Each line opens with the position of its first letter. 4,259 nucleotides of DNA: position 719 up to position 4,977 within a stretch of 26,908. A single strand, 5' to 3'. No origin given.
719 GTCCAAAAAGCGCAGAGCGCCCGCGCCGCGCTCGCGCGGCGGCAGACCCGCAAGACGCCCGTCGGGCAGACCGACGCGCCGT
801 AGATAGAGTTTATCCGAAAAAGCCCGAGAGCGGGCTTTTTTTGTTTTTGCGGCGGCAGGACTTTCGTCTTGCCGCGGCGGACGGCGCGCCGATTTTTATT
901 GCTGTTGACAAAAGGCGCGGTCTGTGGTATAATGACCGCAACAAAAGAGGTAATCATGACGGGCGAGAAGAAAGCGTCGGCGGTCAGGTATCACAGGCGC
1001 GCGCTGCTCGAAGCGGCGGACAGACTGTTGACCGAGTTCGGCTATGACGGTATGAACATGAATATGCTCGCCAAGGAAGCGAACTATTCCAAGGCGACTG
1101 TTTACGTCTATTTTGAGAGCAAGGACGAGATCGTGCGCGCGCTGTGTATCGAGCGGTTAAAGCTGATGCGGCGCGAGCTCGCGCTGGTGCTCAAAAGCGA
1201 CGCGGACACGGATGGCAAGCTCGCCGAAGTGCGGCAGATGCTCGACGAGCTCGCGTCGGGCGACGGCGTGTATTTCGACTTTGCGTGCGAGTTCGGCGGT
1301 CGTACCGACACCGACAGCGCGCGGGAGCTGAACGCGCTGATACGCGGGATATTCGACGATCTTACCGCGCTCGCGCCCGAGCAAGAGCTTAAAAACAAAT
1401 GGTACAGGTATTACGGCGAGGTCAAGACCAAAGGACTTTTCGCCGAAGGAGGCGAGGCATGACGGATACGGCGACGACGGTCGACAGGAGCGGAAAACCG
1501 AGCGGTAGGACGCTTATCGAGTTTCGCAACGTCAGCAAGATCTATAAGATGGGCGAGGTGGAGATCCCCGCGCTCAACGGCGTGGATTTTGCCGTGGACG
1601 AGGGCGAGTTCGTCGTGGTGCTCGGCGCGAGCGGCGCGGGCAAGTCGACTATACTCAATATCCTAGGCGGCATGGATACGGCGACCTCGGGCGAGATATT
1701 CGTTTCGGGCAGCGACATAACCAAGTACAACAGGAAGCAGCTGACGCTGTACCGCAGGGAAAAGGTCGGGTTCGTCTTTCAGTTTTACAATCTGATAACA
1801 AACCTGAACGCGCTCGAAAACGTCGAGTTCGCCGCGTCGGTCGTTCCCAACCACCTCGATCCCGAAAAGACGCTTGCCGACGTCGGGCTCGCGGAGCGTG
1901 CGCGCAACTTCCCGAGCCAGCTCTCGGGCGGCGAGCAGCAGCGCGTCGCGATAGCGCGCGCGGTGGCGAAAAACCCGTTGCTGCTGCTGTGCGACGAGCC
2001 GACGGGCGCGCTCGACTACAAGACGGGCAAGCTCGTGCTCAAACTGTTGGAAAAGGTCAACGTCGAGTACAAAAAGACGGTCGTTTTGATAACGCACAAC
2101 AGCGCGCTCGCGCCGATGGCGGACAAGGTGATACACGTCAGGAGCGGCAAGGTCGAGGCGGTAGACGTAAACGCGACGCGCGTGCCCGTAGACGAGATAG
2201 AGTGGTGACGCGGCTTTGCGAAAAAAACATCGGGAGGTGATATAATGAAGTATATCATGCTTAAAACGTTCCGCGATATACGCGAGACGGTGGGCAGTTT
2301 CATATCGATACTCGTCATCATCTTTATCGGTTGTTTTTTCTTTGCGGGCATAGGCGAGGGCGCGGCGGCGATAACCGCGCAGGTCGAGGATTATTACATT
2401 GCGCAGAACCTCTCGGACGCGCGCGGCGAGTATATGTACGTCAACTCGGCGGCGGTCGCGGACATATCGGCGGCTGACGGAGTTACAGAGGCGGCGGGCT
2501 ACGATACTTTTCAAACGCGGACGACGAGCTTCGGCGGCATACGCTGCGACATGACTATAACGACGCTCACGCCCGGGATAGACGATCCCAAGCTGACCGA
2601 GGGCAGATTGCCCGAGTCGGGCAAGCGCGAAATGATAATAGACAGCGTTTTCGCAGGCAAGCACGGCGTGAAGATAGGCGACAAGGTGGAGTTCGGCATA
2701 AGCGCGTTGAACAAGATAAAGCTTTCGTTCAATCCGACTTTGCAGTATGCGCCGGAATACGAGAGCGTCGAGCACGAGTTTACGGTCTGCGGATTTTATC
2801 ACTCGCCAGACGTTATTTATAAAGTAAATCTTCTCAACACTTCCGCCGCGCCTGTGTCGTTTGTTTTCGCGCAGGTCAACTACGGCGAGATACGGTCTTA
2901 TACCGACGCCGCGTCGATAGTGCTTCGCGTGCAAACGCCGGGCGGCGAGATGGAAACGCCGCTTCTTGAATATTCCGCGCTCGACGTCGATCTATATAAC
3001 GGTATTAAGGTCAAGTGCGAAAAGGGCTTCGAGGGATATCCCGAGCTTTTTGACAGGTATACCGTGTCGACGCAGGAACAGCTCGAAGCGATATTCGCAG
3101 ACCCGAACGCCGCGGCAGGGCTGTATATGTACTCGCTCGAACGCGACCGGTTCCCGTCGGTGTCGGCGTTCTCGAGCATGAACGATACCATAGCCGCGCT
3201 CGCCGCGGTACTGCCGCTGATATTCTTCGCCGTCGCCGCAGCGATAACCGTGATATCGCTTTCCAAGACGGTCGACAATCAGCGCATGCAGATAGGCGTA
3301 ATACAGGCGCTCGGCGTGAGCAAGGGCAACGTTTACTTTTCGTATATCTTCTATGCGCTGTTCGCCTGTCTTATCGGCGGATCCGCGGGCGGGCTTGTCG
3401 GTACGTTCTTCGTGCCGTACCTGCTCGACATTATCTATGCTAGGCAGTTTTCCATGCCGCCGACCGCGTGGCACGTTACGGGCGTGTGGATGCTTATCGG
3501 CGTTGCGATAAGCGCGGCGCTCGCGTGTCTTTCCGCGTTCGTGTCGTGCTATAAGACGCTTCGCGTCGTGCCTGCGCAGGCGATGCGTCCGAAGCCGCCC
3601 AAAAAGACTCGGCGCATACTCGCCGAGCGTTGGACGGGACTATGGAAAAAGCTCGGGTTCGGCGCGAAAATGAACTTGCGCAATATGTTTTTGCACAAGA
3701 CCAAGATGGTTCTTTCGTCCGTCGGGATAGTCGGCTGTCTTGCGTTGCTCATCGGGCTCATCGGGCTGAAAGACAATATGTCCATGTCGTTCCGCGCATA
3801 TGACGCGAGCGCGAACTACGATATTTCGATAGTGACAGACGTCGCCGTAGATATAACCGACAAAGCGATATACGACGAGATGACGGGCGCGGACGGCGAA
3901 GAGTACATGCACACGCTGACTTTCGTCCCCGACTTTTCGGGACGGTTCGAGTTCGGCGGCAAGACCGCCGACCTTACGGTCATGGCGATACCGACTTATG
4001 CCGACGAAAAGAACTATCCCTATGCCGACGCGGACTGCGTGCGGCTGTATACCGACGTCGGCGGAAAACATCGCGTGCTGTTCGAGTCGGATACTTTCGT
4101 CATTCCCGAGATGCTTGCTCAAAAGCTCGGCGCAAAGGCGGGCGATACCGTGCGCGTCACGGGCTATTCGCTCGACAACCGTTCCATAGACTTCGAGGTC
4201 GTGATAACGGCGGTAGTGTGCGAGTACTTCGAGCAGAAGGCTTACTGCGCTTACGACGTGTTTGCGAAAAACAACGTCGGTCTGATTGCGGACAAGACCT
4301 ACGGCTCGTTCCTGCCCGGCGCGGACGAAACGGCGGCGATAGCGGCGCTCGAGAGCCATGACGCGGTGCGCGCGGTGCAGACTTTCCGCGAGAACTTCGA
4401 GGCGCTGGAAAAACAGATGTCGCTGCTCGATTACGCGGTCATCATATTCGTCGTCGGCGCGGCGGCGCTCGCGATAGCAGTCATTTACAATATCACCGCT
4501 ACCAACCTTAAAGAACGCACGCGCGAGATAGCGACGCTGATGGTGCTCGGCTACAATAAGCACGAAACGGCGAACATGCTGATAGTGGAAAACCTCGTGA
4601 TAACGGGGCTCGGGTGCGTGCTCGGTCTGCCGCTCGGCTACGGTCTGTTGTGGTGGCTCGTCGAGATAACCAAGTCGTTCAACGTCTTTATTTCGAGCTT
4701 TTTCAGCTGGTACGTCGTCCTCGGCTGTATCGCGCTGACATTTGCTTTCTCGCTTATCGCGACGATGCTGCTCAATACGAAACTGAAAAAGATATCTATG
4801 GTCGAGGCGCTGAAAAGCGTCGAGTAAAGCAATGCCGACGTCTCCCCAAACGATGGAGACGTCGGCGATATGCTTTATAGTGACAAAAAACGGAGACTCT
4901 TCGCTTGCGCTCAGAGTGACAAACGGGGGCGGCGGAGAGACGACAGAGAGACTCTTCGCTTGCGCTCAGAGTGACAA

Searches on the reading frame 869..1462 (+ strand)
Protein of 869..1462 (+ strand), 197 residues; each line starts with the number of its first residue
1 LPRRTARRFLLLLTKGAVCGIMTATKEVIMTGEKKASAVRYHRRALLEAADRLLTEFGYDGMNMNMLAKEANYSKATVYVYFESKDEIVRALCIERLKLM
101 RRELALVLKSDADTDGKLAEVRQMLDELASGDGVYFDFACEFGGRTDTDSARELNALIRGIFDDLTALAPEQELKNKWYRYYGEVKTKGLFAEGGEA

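Call 81: search_protein_families(library=pfam, proteins=[window:869-1462:+], max_evalue=0.0001)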
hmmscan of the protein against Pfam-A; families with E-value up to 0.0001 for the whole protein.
window:869-1462:+ (197 aa): 1 family
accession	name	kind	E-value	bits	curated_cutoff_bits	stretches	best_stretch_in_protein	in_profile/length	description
PF00440.29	TetR_N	-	4.2e-15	55.7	24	1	46-92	1-47/47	Bacterial regulatory proteins, tetR family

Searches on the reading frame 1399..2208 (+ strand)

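Call 81: search_protein_families(library=pfam, proteins=[window:1399-2208:+], max_evalue=0.0001)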
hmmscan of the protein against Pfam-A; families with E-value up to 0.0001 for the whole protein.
window:1399-2208:+ (269 aa): 2 families
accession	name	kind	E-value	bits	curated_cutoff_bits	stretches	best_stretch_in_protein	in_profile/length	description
PF00005.33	ABC_tran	-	1.3e-31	110.4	25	1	59-202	1-136/137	ABC transporter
PF02463.25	SMC_N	-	4.1e-05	23.6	40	0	172-249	134-213/220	RecF/RecN/SMC N terminal domain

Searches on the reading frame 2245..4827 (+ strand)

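Call 81: search_protein_families(library=pfam, proteins=[window:2245-4827:+], max_evalue=0.0001)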
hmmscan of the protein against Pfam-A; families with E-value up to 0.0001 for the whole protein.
window:2245-4827:+ (860 aa): 1 family
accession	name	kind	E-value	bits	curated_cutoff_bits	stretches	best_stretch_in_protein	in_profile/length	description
PF02687.27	FtsX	-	1.7e-30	106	25.5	2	733-843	1-115/120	FtsX-like permease C-terminal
